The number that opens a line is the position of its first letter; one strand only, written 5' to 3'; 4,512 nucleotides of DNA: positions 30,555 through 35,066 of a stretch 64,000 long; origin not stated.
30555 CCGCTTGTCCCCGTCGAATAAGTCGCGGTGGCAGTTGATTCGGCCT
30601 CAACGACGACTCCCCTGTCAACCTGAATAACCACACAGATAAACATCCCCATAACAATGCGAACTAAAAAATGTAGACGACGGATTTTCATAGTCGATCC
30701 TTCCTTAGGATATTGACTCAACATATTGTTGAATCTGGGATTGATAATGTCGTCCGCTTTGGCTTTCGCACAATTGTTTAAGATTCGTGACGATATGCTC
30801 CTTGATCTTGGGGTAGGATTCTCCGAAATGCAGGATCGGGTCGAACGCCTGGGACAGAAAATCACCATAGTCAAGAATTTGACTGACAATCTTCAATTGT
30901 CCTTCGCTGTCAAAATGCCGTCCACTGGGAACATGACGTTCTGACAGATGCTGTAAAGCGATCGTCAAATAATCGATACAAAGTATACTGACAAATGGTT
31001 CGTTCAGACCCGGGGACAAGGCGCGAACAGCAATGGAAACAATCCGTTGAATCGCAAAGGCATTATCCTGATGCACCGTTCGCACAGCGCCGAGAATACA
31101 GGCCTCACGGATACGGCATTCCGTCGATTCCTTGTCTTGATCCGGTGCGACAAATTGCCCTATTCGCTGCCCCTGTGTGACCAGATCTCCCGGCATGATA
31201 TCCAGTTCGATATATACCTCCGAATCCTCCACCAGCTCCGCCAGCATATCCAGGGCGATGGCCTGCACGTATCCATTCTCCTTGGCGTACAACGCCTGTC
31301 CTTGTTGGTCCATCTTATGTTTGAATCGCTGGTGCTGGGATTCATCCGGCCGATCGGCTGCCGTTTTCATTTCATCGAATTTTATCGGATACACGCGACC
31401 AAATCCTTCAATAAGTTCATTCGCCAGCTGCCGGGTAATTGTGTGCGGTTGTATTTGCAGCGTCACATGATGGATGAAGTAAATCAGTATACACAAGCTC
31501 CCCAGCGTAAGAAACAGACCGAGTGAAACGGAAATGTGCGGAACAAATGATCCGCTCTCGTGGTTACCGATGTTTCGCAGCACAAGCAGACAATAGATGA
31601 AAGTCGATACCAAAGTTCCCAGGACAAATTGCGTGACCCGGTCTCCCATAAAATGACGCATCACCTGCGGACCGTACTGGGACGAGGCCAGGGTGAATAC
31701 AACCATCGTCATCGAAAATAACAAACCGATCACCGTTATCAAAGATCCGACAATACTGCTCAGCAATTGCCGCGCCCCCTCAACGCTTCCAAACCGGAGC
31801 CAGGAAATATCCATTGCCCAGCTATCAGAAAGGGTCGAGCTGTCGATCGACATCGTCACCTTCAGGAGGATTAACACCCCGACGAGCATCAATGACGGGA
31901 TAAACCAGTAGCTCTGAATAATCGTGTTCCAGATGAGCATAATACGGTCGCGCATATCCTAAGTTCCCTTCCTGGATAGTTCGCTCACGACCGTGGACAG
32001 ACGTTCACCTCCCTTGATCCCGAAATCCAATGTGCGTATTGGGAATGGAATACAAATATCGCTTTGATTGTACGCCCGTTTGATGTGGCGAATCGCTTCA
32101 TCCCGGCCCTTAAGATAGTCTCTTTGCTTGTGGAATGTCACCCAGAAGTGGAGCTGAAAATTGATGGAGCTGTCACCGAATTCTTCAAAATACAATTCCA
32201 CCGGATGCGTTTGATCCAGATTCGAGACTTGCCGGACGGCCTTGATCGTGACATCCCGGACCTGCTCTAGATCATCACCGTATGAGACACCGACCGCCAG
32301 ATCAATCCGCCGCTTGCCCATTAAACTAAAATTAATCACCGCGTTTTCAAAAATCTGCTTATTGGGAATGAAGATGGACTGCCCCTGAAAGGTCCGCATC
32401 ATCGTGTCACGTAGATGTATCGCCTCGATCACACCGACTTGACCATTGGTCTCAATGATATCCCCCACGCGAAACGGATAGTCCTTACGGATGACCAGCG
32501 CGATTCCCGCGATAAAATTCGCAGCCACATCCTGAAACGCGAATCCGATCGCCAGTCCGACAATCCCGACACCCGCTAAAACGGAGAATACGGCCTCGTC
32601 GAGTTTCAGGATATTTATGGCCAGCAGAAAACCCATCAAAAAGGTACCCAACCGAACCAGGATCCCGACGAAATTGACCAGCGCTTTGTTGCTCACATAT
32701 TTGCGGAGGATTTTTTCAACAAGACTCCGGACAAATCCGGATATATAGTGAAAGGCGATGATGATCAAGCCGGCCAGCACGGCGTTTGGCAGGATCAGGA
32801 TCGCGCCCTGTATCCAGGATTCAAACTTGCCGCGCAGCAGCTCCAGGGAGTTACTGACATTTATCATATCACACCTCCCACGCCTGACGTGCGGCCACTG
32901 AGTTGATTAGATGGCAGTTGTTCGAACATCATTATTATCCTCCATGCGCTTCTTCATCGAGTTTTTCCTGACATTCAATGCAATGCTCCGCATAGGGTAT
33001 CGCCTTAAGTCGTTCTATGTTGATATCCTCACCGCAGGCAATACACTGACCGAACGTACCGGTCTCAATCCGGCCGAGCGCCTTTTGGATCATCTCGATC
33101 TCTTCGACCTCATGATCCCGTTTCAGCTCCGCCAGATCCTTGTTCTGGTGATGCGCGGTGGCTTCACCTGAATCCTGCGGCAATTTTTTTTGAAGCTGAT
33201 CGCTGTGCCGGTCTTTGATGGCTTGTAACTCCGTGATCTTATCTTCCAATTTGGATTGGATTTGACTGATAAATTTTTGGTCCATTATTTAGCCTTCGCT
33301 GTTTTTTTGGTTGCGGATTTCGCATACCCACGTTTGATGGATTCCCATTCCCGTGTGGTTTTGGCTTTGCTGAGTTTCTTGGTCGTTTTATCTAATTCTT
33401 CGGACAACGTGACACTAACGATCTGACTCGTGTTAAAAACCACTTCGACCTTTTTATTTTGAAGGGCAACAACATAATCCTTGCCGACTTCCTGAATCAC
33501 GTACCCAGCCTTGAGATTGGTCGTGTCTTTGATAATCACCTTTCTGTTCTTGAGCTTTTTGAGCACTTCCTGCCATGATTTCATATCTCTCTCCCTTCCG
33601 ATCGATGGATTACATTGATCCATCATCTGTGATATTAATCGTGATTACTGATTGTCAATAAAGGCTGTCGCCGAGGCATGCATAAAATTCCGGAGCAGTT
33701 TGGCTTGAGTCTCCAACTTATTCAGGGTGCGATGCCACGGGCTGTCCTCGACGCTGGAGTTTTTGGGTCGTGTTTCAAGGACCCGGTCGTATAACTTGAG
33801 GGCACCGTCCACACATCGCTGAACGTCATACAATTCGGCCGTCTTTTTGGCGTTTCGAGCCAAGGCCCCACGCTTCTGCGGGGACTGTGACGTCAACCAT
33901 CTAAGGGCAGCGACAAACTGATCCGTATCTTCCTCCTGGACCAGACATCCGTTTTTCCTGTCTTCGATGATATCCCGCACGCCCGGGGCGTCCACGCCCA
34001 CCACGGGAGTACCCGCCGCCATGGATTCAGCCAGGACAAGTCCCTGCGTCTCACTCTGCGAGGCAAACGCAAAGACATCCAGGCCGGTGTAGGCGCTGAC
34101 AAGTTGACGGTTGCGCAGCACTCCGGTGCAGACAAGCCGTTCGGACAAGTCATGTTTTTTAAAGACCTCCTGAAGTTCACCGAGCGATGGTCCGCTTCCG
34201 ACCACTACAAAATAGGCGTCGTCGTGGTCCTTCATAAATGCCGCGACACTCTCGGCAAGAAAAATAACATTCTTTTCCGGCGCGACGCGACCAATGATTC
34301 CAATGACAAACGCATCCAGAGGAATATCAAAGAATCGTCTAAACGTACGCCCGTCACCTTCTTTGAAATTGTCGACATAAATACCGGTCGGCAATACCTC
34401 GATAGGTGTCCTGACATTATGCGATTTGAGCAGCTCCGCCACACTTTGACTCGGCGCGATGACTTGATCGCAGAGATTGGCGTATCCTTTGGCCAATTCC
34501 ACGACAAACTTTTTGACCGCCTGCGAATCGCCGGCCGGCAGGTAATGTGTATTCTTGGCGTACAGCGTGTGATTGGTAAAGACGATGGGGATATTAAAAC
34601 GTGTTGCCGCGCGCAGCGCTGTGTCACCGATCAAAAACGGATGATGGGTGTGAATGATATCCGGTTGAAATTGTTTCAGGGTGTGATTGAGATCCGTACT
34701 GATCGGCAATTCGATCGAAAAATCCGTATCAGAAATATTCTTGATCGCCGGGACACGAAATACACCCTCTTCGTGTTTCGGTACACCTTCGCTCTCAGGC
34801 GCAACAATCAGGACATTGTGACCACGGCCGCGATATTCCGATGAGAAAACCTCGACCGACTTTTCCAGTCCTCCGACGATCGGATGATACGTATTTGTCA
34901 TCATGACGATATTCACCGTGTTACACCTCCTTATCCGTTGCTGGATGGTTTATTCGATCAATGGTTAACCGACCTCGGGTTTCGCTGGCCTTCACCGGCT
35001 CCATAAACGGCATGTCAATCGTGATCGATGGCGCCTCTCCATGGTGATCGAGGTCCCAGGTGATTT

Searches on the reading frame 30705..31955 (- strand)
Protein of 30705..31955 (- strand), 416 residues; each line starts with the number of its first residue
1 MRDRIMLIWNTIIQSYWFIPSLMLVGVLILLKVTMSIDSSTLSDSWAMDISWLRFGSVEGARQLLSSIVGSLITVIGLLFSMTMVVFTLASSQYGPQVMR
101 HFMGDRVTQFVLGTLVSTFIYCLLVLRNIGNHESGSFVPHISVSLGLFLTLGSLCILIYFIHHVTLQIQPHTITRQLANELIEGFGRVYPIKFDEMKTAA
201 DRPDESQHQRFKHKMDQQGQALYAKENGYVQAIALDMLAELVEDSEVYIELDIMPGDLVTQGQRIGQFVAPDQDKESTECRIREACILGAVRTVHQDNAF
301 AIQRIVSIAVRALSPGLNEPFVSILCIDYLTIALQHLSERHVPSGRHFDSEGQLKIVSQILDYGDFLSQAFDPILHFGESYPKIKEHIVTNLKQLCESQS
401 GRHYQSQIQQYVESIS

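Call 69: search_protein_families(library=pfam, proteins=[window:30705-31955:-], max_evalue=0.00001)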
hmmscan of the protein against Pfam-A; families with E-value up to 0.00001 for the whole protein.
window:30705-31955:- (416 aa): 1 family
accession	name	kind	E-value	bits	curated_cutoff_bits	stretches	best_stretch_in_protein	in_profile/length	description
PF10011.15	DUF2254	-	1.2e-103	347.3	28.8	1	14-393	2-367/368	Predicted membrane protein (DUF2254)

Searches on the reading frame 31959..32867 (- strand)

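Call 69: search_protein_families(library=pfam, proteins=[window:31959-32867:-], max_evalue=0.00001)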
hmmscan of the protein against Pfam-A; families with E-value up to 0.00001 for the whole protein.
window:31959-32867:- (302 aa): 2 families
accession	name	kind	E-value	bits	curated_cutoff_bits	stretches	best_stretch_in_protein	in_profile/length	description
PF00924.24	MS_channel_2nd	-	2e-17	63.5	20.2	1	113-181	1-67/68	Mechanosensitive ion channel, beta-domain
PF21082.3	MS_channel_3rd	-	2.1e-11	44.6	21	1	189-271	2-86/88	Mechanosensitive ion channel MscS, C-terminal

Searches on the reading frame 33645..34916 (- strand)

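Call 69: search_protein_families(library=pfam, proteins=[window:33645-34916:-], max_evalue=0.00001)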
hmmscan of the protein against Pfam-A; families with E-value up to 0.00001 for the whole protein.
window:33645-34916:- (423 aa): 4 families
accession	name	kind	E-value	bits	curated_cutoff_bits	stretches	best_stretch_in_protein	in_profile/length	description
PF13439.12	Glyco_transf_4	-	9.7e-34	117.3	28.5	1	14-181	1-168/170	Glycosyltransferase Family 4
PF00534.26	Glycos_transf_1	-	3.5e-32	111.7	26.4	1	192-358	5-171/172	Glycosyl transferases group 1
PF13692.12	Glyco_trans_1_4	-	1.5e-29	103.5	27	1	203-342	2-140/142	Glycosyl transferases group 1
PF13579.12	Glyco_trans_4_4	-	4.9e-17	63.2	29.7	1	15-178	1-158/158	Glycosyl transferase 4-like domain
